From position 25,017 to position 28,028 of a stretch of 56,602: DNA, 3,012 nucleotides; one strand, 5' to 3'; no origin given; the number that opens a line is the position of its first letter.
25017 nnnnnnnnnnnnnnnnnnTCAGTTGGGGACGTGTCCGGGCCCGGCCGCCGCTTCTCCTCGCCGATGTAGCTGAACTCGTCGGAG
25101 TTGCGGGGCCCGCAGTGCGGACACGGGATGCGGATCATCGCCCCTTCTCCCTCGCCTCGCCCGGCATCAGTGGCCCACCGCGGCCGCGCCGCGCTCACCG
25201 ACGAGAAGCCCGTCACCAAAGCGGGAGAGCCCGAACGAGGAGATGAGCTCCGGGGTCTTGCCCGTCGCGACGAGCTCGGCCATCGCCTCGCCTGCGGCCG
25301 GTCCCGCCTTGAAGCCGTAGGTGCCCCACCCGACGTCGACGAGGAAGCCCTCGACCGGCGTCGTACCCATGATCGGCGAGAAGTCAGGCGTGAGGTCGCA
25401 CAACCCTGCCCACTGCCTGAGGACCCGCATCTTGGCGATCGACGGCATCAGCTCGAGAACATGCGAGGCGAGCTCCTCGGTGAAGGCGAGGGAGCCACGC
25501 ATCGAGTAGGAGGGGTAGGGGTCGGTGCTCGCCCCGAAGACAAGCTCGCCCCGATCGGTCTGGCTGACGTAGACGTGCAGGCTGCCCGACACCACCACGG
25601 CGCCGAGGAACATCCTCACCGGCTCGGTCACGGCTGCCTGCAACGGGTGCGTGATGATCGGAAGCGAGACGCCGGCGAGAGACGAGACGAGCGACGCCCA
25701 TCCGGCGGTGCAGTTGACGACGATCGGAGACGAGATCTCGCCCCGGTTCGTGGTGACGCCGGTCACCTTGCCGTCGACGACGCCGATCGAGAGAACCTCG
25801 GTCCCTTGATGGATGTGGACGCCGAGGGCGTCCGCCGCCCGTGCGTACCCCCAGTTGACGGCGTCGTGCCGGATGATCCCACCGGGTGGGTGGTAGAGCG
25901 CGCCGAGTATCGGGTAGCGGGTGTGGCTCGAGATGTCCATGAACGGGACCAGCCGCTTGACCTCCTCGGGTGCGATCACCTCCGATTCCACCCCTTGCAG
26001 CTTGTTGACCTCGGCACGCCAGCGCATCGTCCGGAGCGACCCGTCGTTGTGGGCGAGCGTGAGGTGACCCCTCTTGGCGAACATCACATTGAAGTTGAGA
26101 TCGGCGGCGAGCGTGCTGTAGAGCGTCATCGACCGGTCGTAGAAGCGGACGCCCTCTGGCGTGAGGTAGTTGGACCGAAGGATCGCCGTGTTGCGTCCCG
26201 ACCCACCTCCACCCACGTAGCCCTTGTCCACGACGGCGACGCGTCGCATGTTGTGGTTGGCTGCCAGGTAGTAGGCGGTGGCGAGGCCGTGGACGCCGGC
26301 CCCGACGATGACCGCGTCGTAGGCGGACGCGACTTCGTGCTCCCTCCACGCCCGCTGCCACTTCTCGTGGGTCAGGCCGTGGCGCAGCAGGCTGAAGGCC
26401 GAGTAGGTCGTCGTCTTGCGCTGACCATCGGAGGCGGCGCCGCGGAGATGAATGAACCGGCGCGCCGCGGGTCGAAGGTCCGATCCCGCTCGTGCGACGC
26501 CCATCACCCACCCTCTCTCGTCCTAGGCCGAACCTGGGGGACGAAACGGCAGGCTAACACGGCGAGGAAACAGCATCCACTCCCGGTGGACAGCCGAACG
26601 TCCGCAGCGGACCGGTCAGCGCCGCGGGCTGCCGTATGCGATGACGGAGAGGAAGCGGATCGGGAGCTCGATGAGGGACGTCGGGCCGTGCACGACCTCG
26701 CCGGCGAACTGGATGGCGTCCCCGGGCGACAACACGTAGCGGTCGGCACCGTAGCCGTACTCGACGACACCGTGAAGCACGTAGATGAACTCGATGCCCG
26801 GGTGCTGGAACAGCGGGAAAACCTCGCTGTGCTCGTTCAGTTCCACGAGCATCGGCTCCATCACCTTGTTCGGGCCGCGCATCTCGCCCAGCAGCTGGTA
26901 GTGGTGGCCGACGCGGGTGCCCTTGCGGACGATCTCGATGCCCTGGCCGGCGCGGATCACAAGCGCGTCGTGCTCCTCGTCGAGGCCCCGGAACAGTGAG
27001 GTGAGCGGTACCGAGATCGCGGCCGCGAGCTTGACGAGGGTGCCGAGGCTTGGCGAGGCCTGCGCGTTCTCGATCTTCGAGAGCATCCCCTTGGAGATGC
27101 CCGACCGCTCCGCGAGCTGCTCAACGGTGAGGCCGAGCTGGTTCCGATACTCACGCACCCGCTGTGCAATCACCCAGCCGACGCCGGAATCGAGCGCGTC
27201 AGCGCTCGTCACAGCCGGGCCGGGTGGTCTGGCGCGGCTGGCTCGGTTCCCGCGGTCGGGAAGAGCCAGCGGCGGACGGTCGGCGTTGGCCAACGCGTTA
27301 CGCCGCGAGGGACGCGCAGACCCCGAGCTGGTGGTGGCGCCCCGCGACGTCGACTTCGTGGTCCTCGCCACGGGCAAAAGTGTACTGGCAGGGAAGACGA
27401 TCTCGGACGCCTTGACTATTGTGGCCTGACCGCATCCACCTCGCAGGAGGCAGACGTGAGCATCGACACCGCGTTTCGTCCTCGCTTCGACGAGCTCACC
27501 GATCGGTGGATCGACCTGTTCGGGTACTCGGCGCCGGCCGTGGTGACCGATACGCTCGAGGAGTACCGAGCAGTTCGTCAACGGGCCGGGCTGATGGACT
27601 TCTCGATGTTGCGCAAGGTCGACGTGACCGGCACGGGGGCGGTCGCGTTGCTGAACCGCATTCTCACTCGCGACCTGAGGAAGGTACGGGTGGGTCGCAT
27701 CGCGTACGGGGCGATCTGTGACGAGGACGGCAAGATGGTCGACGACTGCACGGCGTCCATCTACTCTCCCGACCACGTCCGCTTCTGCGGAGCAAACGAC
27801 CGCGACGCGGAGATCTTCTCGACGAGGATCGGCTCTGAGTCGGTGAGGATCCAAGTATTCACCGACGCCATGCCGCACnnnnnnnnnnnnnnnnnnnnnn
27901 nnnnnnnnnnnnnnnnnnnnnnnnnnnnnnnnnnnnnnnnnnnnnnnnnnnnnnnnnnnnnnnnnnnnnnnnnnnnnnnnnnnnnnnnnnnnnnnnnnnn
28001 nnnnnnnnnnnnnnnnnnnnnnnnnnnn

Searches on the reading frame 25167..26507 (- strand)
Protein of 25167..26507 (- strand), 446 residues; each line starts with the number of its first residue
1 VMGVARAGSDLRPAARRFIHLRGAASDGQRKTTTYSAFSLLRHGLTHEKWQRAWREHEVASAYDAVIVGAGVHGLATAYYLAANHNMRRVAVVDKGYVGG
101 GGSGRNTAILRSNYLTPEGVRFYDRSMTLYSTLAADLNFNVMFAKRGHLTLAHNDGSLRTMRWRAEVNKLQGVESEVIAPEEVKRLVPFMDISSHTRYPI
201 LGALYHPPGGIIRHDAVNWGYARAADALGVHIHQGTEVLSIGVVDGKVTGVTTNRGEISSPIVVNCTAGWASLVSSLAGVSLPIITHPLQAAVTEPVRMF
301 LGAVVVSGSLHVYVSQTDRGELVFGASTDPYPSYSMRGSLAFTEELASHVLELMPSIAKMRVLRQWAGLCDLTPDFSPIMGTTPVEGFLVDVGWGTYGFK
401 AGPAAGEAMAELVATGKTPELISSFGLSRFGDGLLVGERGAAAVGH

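Call 7: search_protein_families(library=pfam, proteins=[window:25167-26507:-])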
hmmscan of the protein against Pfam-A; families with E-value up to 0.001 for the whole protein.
window:25167-26507:- (446 aa): 3 families
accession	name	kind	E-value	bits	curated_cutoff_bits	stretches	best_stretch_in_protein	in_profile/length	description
PF01266.30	DAO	-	3.8e-70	237.6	27.9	1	64-412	1-353/353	FAD dependent oxidoreductase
PF01946.23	Thi4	-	1.5e-05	24.8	26.2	1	62-104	17-58/235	Thi4 family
PF13450.12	NAD_binding_8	-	3.6e-05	24.4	21.9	1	67-102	1-34/68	NAD(P)-binding Rossmann-like domain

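Call 10: search_protein_families(library=ncbifam, proteins=[window:25167-26507:-], max_evalue=0.00001)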
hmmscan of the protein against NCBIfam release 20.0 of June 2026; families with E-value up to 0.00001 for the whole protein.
window:25167-26507:- (446 aa): 14 families
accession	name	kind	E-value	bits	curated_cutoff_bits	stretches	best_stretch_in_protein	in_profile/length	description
TIGR01373.1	soxB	subfamily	1.8e-148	494.8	529.45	1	35-437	2-406/407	sarcosine oxidase subunit beta family protein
TIGR02352.1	thiamin_ThiO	equivalog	1.4e-30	106.6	250.8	1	66-416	2-350/351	glycine oxidase ThiO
NF001933.0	PRK00711.1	subfamily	2.5e-23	82.8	383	1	124-421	113-406/429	D-amino acid dehydrogenase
NF008425.0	PRK11259.1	equivalog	6.2e-22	78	257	1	61-272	3-206/377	N-methyl-L-tryptophan oxidase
TIGR01377.1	soxA_mon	subfamily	1.4e-20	73.4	479.65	1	63-431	1-376/381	amino oxidase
NF050086.1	pipecolate_AmaA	exception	5e-17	61.7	600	1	142-420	117-387/425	L-pipecolate oxidase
NF008726.1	PRK11728.1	equivalog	9.8e-14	51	299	1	63-282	1-213/389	L-2-hydroxyglutarate oxidase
TIGR03329.1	Phn_aa_oxid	hypoth_equivalog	1.4e-12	47.2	632.8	1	61-398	23-374/460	putative aminophosphonate oxidoreductase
TIGR03364.1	HpnW_proposed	hypoth_equivalog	1.7e-12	47.1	285.1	1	63-266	1-192/365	TIGR03364 family FAD-dependent oxidoreductase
NF002480.1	PRK01747.1-1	equivalog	3.3e-08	32.4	540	1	50-384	234-566/645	bifunctional tRNA (5-methylaminomethyl-2-thiouridine)(34)-methyltransferase MnmC2/FAD-dependent 5-carboxymethylaminomethyl-2-thiouridine(34)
TIGR03197.1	MnmC_Cterm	equivalog_domain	7.3e-08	31.9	174.2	1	65-384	2-317/400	FAD-dependent 5-carboxymethylaminomethyl-2-thiouridine(34) oxidoreductase MnmC1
NF009074.0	PRK12409.1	equivalog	3.8e-07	29.6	494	0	346-415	337-405/410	D-amino acid dehydrogenase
NF058655.1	CrtID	equivalog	3.3e-06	26.2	640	0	203-265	211-270/478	bifunctional phytoene desaturase/3,4-desaturase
NF033460.1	glycerol3P_ox_II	equivalog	6.5e-06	25.5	460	0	63-280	2-217/361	type 2 glycerol-3-phosphate oxidase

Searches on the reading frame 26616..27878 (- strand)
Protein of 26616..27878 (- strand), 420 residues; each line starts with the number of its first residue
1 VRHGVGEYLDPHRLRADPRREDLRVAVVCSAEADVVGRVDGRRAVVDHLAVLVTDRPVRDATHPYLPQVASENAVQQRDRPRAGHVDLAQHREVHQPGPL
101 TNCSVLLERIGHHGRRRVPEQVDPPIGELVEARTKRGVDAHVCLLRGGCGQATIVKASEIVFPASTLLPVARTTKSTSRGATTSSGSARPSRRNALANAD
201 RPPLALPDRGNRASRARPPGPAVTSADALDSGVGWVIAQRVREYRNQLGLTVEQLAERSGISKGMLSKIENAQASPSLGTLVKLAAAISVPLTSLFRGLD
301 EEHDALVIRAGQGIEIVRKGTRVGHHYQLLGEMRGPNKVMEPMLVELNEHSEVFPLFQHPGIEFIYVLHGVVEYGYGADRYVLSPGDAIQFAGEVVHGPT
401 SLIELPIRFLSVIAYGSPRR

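Call 7: search_protein_families(library=pfam, proteins=[window:26616-27878:-])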
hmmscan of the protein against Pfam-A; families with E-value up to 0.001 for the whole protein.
window:26616-27878:- (420 aa): 7 families
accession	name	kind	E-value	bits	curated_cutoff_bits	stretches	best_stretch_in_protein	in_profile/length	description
PF01381.28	HTH_3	-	2.4e-16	59.9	23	1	241-293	1-53/55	Helix-turn-helix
PF13560.12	HTH_31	-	1.6e-11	44.8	27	1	238-291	3-57/64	Helix-turn-helix domain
PF07883.17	Cupin_2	-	1.7e-10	40.9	27.2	1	344-412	2-69/70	Cupin domain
PF12844.13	HTH_19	-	6.9e-09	35.9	30.2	1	239-300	2-63/64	Helix-turn-helix domain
PF13443.12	HTH_26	-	7.5e-05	23.4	22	1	242-291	3-53/63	Cro/C1-type HTH DNA-binding domain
PF13413.12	HTH_25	-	0.00026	21.2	24.6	1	242-273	3-34/62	Helix-turn-helix domain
PF02311.25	AraC_binding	-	0.00041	20.5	21.1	1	349-398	11-60/135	AraC-like ligand binding domain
